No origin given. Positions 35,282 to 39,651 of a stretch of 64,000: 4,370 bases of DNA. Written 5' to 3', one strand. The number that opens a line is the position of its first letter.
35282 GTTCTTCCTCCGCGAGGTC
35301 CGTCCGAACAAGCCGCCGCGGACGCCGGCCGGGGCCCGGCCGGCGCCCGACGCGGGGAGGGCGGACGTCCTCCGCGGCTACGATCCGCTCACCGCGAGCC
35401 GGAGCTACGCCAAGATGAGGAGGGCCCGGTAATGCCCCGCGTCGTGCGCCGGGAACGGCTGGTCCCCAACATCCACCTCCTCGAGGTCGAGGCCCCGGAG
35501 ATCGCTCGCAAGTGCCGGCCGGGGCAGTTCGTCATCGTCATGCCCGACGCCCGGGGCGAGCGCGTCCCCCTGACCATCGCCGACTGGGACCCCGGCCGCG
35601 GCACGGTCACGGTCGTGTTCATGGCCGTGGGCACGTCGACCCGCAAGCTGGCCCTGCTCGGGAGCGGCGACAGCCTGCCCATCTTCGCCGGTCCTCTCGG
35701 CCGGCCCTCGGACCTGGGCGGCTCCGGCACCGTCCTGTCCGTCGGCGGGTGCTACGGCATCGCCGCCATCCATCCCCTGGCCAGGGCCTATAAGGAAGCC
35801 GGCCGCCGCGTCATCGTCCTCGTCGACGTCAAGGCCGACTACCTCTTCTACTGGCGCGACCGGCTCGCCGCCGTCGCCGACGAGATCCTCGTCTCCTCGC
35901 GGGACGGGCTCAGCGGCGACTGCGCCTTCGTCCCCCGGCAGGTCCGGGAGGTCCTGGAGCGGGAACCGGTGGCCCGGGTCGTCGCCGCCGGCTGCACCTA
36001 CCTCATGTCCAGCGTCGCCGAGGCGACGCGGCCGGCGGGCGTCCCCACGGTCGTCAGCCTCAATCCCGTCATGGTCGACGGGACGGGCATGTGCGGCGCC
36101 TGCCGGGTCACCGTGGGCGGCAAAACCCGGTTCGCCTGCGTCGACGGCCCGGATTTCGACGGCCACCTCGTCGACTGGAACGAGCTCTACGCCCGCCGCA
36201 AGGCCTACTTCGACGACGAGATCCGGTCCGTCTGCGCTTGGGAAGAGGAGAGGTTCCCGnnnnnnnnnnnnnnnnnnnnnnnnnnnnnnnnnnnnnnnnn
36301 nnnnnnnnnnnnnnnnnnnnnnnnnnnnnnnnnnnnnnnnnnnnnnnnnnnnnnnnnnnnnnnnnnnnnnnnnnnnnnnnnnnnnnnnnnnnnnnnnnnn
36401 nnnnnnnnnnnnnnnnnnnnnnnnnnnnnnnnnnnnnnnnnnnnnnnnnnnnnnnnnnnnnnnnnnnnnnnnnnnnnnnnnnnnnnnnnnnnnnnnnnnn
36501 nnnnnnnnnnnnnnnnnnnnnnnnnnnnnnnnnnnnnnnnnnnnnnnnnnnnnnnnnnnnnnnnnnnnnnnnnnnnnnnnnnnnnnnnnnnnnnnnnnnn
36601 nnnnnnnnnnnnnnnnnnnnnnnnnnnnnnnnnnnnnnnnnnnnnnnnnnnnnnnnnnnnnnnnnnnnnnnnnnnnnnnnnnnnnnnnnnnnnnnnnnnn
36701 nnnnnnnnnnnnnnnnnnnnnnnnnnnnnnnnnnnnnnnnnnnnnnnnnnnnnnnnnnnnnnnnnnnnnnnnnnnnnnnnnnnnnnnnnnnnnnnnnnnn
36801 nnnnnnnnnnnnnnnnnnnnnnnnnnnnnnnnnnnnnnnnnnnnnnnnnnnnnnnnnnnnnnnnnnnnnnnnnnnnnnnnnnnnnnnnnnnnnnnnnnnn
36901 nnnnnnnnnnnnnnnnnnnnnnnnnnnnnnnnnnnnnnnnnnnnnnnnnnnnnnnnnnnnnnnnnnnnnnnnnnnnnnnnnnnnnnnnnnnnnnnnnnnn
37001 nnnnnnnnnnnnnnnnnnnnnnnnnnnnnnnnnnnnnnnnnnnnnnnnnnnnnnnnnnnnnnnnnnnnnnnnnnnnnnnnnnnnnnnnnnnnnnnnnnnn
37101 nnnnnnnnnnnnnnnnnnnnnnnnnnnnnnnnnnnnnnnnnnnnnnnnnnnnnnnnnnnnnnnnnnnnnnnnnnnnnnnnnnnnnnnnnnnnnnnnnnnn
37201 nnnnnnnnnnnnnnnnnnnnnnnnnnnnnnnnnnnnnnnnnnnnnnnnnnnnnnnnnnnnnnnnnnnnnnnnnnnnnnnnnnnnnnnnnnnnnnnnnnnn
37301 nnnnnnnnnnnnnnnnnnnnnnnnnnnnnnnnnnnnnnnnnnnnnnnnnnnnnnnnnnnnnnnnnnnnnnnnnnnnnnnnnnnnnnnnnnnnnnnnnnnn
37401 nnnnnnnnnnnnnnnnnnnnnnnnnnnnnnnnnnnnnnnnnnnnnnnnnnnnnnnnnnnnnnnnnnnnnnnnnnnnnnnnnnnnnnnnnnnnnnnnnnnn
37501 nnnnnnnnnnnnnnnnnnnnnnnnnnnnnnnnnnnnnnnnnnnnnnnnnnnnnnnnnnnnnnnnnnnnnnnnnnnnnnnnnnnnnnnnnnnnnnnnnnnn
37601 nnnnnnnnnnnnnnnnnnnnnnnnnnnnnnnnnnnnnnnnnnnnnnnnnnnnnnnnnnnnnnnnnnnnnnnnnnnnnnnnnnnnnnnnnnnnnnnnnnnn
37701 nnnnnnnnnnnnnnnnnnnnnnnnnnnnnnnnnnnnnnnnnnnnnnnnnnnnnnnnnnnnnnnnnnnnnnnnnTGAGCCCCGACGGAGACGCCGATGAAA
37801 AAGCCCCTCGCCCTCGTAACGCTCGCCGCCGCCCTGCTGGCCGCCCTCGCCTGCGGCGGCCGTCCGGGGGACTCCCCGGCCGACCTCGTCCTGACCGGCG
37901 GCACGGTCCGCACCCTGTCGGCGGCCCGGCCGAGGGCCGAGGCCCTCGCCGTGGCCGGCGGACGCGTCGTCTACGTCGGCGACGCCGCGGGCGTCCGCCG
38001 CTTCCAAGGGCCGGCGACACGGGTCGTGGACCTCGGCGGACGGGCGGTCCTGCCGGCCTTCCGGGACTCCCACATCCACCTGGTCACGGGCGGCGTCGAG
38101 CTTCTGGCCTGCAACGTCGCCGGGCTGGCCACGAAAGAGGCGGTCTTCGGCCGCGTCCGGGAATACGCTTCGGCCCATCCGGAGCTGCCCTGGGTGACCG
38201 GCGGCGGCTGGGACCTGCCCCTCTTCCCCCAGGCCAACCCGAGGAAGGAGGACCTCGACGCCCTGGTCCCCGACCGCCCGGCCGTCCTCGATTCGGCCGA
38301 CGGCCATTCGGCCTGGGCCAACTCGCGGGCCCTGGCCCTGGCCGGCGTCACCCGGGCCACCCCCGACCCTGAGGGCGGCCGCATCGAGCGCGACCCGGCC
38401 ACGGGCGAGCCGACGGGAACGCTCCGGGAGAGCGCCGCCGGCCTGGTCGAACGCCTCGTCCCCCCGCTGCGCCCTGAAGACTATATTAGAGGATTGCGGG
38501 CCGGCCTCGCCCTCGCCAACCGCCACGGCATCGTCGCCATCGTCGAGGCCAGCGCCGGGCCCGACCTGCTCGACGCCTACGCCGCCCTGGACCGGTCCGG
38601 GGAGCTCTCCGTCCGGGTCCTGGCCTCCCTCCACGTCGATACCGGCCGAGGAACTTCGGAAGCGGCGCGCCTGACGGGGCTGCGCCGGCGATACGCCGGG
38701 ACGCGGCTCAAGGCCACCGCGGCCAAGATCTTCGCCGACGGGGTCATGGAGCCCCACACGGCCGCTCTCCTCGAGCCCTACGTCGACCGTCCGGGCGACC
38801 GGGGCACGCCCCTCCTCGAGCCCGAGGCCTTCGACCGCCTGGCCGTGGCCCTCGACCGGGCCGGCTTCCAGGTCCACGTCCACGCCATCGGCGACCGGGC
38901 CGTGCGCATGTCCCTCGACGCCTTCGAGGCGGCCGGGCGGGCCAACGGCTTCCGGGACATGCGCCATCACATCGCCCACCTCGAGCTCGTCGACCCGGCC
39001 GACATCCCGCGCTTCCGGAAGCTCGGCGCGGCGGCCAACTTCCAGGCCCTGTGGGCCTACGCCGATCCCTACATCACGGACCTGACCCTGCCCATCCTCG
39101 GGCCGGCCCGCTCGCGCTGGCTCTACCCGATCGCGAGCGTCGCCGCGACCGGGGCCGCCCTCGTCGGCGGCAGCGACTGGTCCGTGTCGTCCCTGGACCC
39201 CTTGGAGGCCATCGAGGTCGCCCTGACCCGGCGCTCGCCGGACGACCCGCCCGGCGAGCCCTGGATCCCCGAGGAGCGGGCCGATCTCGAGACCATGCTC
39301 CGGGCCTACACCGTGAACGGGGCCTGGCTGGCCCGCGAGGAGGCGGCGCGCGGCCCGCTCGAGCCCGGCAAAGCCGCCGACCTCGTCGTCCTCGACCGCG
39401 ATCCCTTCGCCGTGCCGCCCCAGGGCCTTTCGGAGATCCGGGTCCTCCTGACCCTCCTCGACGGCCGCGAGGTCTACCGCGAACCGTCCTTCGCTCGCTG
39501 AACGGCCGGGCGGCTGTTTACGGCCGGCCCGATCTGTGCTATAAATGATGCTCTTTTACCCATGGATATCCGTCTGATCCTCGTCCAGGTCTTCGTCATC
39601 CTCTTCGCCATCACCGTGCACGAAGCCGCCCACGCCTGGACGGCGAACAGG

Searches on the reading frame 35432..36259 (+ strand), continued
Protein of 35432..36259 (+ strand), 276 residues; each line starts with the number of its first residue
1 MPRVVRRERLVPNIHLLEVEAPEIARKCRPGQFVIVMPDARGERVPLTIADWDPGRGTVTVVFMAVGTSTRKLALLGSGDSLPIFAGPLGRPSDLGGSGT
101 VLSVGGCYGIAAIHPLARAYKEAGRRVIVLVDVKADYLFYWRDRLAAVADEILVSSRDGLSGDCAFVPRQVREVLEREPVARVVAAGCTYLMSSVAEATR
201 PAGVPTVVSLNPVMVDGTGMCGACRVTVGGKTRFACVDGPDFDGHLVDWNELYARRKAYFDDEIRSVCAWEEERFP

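Call 92: find_homologous_proteins(query=P0239, max_evalue=1e-50)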
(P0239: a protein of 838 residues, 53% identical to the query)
Query P0239 (838 aa): 1621 proteins with E <= 1e-50 among 8000 candidates; the best 120 are listed.
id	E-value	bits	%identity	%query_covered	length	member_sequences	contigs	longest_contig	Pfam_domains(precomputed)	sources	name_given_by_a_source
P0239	0.0e+0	1972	100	100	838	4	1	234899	PF10418.15,PF13510.12,PF00384.28,PF00111.33,PF22117.3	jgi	-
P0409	0.0e+0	1265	64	100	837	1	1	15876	PF10418.15,PF13510.12,PF00384.28,PF00111.33,PF00037.33,PF12838.13,PF22117.3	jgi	jgi:NAD(P)H-flavin reductase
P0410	0.0e+0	1221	62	100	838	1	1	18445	PF10418.15,PF13510.12,PF00384.28,PF00111.33,PF00037.33,PF12838.13,PF22117.3,PF13187.12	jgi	jgi:NAD(P)H-flavin reductase/ferredoxin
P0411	0.0e+0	1215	63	100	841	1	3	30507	PF10418.15,PF13510.12,PF00384.28,PF00111.33,PF22117.3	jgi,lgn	jgi:NAD(P)H-flavin reductase/ferredoxin/Fe-S-cluster-containing hydrogenase component 2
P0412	0.0e+0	1205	62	98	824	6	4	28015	PF10418.15,PF13510.12,PF10588.15,PF00384.28,PF00111.33,PF12838.13,PF22117.3,PF04879.22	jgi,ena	jgi:NAD(P)H-flavin reductase/ferredoxin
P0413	0.0e+0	1201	65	94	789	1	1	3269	PF10418.15,PF13510.12,PF00384.28,PF00037.33,PF12838.13,PF22117.3,PF13187.12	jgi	jgi:NAD(P)H-flavin reductase/Fe-S-cluster-containing dehydrogenase component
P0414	0.0e+0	1201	63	98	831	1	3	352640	PF10418.15,PF13510.12,PF00384.28,PF00111.33,PF12838.13,PF22117.3,PF13187.12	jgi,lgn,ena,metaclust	metaclust:\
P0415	0.0e+0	1178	61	99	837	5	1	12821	PF10418.15,PF13510.12,PF00384.28,PF00111.33,PF12838.13,PF22117.3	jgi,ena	-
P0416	0.0e+0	1176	61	98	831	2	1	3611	PF10418.15,PF13510.12,PF10588.15,PF00384.28,PF00111.33,PF12838.13,PF22117.3,PF13237.12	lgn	-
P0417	0.0e+0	1174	61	98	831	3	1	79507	PF10418.15,PF13510.12,PF00384.28,PF00111.33,PF12838.13,PF22117.3,PF13187.12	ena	-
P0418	0.0e+0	1173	62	97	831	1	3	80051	PF10418.15,PF13510.12,PF10588.15,PF00384.28,PF00111.33,PF12838.13,PF22117.3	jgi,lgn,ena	-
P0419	0.0e+0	1173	62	97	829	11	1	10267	PF10418.15,PF13510.12,PF10588.15,PF00384.28,PF00111.33,PF12838.13,PF22117.3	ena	-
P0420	0.0e+0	1172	61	99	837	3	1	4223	PF10418.15,PF13510.12,PF10588.15,PF00384.28,PF00111.33,PF12838.13,PF22117.3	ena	-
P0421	0.0e+0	1169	60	99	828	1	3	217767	PF10418.15,PF13510.12,PF10588.15,PF00384.28,PF00111.33,PF22117.3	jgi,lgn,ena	-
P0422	0.0e+0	1166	60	97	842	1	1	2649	PF10418.15,PF13510.12,PF00384.28,PF00111.33,PF12838.13,PF22117.3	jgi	jgi:NAD(P)H-flavin reductase/ferredoxin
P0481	0.0e+0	1050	55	98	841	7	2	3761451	PF10418.15,PF13510.12,PF10588.15,PF00384.28,PF00111.33,PF22117.3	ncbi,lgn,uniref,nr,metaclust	ncbi:sulfide/dihydroorotate dehydrogenase-like FAD/NAD-binding protein [Desulfonatronum lacustre]|un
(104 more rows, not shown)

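Call 93: find_encoding_contigs(protein=P0481, flank=7000, max_places=2)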
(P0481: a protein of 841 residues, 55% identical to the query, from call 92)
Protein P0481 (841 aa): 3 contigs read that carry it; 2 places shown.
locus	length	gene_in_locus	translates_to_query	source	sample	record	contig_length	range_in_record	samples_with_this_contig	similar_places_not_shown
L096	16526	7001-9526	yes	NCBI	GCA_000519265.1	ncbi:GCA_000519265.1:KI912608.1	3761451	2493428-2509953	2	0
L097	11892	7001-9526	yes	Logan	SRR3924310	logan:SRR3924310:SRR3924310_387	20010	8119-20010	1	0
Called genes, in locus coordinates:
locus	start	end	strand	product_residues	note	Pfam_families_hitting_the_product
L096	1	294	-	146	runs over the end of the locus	PF10116:Host_attach, PF18856:baeRF_family12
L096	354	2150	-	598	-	PF00989:PAS (weak), PF13426:PAS_9, PF00512:HisKA, PF02518:HATPase_c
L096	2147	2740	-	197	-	PF00210:Ferritin (weak)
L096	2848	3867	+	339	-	PF07603:Lcl_C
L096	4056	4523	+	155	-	PF01257:2Fe-2S_thioredx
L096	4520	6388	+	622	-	PF01512:Complex1_51K, PF10589:NADH_4Fe-4S, PF12797:Fer4_2 (faint), PF00037:Fer4 (weak), PF12837:Fer4_6 (weak), PF12838:Fer4_7 (weak), PF13187:Fer4_9 (weak), PF13237:Fer4_10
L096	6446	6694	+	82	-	PF21748:UPF0150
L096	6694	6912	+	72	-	PF07927:HicA_toxin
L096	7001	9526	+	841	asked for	PF00111:Fer2 (weak), PF13510:Fer2_4, PF10588:NADH-G_4Fe-4S_3 (faint), PF22117:Fer4_Nqo3, PF00384:Molybdopterin (weak), PF10418:DHODB_Fe-S_bind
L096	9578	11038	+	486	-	PF14691:Fer4_20, PF13738:Pyr_redox_3 (faint), PF07992:Pyr_redox_2, PF00070:Pyr_redox (weak)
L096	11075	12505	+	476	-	PF02934:GatB_N, PF02637:GatB_Yqey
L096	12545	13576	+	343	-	PF01008:IF-2B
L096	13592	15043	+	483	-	PF00071:Ras (faint), PF01926:MMR_HSR1, PF02421:FeoB_N, PF13191:AAA_16 (weak), PF00009:GTP_EFTU, PF01926:MMR_HSR1, PF02421:FeoB_N, PF14714:KH_dom-like, +5 more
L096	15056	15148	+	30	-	-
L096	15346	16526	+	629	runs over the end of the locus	PF05496:RuvB_N (weak), PF13177:DNA_pol3_delta2, PF13401:AAA_22 (weak), PF00004:AAA, PF22608:DNAX_ATPase_lid, PF12169:DNA_pol3_gamma3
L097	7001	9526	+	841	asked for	PF00111:Fer2 (weak), PF13510:Fer2_4, PF10588:NADH-G_4Fe-4S_3 (faint), PF22117:Fer4_Nqo3, PF00384:Molybdopterin (weak), PF10418:DHODB_Fe-S_bind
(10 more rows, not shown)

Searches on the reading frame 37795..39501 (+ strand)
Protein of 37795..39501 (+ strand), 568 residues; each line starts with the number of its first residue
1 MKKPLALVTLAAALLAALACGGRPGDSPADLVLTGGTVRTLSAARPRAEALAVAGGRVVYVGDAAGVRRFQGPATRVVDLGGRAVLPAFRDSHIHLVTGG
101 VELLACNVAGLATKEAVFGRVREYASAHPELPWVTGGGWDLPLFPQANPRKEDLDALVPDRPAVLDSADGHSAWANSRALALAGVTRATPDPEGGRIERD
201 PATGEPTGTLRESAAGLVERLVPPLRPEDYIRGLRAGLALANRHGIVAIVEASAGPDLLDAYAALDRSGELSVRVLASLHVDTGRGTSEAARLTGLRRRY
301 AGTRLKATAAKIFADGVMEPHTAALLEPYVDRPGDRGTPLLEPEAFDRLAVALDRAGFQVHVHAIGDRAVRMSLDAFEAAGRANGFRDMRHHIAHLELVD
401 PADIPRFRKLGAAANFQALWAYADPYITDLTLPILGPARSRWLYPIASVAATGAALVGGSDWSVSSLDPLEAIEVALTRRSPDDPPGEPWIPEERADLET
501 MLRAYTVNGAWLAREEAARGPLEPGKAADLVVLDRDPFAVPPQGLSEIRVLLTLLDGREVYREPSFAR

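Call 63: search_protein_families(library=pfam, proteins=[window:37795-39501:+], max_evalue=0.00001)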
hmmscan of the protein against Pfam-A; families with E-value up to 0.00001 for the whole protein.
window:37795-39501:+ (568 aa): 2 families
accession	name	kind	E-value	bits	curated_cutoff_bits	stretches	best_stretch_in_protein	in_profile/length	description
PF07969.17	Amidohydro_3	-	2.5e-106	357.4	29.7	1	76-561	1-472/472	Amidohydrolase family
PF01979.26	Amidohydro_1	-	2.3e-07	30.8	25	1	336-557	127-342/345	Amidohydrolase family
